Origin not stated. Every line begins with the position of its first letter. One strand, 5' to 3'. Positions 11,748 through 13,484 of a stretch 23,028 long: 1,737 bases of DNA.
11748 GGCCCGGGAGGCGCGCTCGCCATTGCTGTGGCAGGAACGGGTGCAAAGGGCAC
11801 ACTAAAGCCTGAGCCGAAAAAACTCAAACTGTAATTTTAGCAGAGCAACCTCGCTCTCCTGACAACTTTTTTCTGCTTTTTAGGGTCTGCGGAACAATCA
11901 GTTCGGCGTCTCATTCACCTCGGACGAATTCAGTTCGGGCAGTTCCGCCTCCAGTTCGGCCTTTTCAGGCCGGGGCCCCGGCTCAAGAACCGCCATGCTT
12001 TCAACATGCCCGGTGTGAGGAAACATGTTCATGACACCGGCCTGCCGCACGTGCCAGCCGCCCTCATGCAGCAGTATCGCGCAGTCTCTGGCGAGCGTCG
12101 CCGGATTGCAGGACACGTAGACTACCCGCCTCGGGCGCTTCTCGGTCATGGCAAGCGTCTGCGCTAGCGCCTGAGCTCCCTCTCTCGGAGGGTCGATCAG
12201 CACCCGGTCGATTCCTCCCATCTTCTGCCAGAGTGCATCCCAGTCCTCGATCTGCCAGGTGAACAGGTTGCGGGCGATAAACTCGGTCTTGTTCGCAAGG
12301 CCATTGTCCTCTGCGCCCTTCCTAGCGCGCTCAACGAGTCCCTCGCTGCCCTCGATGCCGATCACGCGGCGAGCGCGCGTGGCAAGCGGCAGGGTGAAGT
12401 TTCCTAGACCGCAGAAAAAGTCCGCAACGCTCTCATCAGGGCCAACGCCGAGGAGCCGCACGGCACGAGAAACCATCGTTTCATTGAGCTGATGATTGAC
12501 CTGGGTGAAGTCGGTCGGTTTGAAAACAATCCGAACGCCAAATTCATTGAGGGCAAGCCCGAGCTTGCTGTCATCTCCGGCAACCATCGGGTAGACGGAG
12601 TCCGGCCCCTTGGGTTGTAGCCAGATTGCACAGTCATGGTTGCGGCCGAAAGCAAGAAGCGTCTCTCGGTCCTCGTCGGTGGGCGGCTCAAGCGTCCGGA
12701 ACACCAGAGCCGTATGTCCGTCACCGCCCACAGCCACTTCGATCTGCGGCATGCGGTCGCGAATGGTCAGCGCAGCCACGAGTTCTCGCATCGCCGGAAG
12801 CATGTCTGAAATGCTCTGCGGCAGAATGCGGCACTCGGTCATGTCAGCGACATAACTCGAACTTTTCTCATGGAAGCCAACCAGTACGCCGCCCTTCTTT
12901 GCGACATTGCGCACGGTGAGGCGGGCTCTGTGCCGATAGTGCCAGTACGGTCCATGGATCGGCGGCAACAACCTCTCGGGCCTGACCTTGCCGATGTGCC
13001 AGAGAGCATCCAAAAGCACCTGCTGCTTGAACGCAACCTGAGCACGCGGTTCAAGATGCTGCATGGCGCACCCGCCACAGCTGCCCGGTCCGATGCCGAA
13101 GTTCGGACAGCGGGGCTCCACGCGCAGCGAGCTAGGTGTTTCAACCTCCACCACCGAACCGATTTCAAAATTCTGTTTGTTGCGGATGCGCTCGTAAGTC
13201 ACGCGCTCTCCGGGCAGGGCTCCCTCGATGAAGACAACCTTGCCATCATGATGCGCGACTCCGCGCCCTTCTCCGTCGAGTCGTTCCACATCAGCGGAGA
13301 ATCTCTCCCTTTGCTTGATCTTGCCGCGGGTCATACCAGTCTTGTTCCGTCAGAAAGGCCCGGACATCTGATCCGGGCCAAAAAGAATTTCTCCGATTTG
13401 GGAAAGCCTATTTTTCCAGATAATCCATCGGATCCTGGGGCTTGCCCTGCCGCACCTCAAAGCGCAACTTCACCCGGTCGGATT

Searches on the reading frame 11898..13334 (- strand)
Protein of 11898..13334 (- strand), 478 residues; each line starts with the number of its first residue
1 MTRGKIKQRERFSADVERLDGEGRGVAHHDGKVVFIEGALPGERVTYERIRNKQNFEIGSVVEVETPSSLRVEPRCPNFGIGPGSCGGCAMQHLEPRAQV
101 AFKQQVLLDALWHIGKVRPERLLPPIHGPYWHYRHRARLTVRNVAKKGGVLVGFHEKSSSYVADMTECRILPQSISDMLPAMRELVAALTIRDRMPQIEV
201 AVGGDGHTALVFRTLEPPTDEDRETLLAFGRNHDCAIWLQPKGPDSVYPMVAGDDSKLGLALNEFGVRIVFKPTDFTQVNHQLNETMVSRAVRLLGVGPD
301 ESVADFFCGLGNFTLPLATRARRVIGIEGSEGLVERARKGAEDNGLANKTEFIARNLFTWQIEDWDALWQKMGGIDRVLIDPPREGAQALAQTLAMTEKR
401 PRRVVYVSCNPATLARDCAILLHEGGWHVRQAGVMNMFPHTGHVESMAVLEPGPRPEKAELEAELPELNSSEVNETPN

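Call 70: search_protein_families(library=pfam, proteins=[window:11898-13334:-], max_evalue=0.00001)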
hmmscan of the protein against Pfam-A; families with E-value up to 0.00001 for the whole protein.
window:11898-13334:- (478 aa): 3 families
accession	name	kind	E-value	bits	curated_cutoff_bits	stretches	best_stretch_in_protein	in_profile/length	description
PF05958.17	tRNA_U5-meth_tr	-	4.7e-20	72.4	23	1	266-450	169-354/357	tRNA (Uracil-5-)-methyltransferase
PF13649.12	Methyltransf_25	-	7.2e-07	30.2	27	1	303-367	1-67/97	Methyltransferase domain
PF01938.26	TRAM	-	1.5e-06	28.4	21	1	8-46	4-45/61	TRAM domain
